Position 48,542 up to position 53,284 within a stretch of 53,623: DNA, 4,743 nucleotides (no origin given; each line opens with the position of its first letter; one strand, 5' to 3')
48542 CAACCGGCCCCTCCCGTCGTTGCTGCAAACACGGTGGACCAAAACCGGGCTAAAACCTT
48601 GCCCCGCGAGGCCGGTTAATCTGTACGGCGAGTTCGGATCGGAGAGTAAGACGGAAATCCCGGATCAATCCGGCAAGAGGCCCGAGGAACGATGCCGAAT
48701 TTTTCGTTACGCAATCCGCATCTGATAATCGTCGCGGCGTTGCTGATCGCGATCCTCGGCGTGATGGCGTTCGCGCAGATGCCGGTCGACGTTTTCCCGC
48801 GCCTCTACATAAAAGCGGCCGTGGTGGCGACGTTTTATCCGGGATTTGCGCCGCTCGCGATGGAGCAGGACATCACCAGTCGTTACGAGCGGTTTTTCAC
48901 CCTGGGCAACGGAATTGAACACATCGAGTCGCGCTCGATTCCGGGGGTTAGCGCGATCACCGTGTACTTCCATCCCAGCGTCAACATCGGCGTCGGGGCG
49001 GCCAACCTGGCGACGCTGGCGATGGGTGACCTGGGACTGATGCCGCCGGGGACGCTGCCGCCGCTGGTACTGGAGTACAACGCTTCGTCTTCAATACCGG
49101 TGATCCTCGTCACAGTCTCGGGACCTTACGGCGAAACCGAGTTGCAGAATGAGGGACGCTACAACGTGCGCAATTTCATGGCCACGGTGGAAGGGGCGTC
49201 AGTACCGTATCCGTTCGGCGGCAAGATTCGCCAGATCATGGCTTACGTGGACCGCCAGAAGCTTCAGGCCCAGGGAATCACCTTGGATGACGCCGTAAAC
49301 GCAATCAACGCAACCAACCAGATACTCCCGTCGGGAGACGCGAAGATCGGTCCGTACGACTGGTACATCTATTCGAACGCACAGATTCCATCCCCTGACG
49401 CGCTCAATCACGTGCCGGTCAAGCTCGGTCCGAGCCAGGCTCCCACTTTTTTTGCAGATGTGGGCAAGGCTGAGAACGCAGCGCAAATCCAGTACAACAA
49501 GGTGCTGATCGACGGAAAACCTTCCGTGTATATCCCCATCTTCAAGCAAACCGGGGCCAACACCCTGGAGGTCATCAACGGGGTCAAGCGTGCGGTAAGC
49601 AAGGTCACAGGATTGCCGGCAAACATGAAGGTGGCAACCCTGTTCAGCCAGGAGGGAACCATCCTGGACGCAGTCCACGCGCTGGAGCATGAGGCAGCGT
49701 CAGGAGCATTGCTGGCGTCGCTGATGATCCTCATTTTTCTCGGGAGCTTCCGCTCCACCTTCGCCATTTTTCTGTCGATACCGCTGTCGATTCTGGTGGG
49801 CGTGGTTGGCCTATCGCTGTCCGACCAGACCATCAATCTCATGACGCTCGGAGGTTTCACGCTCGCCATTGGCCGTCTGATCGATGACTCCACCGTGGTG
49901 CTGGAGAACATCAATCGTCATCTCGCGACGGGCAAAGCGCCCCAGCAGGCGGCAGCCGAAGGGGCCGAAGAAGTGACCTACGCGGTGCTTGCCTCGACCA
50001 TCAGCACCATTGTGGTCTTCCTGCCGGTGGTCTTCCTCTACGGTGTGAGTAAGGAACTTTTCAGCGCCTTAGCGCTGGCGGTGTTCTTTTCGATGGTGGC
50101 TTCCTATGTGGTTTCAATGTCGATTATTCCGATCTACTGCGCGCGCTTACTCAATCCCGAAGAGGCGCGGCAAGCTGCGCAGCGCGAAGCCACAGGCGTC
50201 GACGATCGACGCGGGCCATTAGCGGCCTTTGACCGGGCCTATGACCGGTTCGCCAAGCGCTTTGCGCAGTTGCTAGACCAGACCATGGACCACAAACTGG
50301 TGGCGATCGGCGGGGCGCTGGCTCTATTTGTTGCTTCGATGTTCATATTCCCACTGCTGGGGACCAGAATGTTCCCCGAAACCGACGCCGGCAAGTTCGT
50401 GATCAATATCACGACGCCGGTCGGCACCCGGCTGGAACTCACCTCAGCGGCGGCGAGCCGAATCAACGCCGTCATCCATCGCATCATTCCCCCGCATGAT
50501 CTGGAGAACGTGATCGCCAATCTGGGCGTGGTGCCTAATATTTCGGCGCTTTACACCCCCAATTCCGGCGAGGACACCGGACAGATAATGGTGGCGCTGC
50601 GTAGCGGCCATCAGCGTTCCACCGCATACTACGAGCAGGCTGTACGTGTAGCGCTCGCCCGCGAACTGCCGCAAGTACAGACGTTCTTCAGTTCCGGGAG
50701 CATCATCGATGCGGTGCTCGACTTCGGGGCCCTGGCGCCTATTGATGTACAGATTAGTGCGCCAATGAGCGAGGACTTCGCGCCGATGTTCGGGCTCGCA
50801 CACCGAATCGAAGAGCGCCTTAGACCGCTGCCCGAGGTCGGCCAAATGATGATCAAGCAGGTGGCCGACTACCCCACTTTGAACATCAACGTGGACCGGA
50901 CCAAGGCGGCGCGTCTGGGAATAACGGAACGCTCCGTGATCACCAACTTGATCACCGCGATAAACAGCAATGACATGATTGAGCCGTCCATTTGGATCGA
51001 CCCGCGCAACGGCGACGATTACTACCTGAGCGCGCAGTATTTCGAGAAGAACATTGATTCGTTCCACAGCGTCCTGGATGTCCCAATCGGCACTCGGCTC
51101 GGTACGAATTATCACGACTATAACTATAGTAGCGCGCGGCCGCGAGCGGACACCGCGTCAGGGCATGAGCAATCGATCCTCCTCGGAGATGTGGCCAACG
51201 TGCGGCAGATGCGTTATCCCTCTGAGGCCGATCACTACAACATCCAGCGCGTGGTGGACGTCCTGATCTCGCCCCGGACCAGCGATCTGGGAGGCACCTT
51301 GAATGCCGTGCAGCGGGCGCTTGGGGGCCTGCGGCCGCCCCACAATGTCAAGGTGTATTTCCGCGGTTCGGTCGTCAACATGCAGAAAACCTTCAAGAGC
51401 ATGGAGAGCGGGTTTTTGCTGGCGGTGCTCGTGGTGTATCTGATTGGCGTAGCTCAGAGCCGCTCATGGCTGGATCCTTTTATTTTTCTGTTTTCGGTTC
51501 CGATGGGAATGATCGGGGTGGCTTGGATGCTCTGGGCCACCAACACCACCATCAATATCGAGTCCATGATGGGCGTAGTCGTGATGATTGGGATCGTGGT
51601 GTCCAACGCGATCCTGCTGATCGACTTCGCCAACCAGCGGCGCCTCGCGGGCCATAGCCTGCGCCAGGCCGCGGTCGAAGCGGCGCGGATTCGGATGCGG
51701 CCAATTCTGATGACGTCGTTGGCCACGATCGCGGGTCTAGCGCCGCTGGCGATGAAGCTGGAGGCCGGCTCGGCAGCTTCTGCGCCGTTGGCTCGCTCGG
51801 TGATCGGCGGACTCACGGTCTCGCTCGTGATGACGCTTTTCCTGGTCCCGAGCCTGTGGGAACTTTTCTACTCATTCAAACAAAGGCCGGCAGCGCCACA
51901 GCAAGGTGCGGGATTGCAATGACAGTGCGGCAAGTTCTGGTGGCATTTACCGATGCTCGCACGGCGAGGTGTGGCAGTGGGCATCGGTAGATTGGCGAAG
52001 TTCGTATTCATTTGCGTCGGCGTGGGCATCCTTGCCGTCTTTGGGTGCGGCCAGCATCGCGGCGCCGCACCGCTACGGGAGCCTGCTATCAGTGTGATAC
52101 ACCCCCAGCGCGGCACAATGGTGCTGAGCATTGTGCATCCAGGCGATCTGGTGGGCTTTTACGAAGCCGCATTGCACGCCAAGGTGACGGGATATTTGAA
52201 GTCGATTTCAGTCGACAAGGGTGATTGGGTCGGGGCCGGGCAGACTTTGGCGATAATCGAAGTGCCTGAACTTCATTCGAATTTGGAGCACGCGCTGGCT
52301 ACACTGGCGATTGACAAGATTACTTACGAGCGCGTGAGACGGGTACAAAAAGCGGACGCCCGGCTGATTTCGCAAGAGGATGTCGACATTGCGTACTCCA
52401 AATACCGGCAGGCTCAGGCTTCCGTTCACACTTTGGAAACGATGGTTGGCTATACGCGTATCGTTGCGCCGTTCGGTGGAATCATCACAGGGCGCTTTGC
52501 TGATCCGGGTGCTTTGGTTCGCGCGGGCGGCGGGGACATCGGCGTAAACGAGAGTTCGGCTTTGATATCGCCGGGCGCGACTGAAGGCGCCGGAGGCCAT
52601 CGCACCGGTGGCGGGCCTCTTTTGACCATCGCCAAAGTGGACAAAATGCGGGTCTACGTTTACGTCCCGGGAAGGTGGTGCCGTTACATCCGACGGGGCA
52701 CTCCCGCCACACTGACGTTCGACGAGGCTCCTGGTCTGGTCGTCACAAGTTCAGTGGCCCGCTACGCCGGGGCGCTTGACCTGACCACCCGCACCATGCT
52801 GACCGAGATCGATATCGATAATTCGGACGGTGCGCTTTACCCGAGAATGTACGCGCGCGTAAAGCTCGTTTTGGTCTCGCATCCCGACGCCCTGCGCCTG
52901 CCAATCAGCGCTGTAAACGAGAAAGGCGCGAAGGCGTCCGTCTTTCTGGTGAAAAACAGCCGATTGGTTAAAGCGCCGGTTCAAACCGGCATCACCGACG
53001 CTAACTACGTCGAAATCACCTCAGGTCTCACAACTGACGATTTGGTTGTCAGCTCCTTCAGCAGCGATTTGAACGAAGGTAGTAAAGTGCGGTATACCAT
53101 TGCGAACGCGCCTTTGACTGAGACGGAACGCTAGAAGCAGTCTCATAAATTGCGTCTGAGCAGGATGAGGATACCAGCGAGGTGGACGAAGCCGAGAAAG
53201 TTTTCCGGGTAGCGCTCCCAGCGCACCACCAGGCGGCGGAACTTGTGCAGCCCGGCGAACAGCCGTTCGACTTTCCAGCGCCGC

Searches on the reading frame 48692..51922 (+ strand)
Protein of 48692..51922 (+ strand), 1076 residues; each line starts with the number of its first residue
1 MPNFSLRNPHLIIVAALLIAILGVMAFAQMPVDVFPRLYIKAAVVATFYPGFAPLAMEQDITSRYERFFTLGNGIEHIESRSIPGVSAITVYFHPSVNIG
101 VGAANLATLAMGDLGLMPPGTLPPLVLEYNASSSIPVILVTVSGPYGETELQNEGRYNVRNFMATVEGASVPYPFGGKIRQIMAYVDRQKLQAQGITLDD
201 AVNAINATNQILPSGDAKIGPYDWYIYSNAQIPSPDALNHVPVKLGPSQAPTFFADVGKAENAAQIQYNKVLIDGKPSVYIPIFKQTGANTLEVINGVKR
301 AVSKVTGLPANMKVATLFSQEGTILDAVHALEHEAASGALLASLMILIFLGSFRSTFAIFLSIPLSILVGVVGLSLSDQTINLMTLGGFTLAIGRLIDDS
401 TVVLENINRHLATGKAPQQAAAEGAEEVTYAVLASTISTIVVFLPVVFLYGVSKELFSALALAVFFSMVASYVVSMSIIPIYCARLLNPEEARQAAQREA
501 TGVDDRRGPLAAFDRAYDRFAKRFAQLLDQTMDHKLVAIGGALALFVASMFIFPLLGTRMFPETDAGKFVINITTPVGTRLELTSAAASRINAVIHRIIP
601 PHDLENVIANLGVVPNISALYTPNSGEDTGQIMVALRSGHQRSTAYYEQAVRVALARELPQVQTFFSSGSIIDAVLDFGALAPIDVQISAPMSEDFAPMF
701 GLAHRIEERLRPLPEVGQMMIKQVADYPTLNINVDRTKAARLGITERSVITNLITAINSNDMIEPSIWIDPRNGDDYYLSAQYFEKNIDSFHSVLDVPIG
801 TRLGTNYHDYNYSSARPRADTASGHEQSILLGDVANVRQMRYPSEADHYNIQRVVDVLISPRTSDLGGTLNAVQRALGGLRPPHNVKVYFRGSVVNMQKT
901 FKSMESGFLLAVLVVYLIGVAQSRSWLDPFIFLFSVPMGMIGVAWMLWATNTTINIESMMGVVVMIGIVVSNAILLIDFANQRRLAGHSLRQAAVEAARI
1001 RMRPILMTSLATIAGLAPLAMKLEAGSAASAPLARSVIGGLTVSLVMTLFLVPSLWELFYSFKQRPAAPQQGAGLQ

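Call 68: search_protein_families(library=pfam, proteins=[window:48692-51922:+], max_evalue=0.00001)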
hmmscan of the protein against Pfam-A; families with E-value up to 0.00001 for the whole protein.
window:48692-51922:+ (1076 aa): 1 family
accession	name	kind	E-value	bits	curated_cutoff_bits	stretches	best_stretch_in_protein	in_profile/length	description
PF00873.25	ACR_tran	-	9.6e-182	606.7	28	1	1-1059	1-1020/1021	AcrB/AcrD/AcrF family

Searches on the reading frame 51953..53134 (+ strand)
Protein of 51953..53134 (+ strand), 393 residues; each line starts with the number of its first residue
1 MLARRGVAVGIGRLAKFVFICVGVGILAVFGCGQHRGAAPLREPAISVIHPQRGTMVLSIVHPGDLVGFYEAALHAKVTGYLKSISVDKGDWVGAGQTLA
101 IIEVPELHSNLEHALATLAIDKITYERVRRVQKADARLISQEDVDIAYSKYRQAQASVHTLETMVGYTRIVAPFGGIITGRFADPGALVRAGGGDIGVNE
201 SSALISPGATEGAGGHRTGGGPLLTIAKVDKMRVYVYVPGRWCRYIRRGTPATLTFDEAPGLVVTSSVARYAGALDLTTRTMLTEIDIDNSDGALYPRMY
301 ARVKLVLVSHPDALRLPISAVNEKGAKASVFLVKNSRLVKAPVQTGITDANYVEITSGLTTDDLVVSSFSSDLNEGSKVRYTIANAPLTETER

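Call 68: search_protein_families(library=pfam, proteins=[window:51953-53134:+], max_evalue=0.00001)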
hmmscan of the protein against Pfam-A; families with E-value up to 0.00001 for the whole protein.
window:51953-53134:+ (393 aa): 2 families
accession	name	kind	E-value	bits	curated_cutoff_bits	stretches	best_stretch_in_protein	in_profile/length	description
PF16576.10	HlyD_D23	-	2.8e-18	66.4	30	2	216-301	129-214/214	Barrel-sandwich domain of CusB or HlyD membrane-fusion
PF13437.12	HlyD_3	-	3.9e-11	44.1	22.2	0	218-291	22-96/106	HlyD family secretion protein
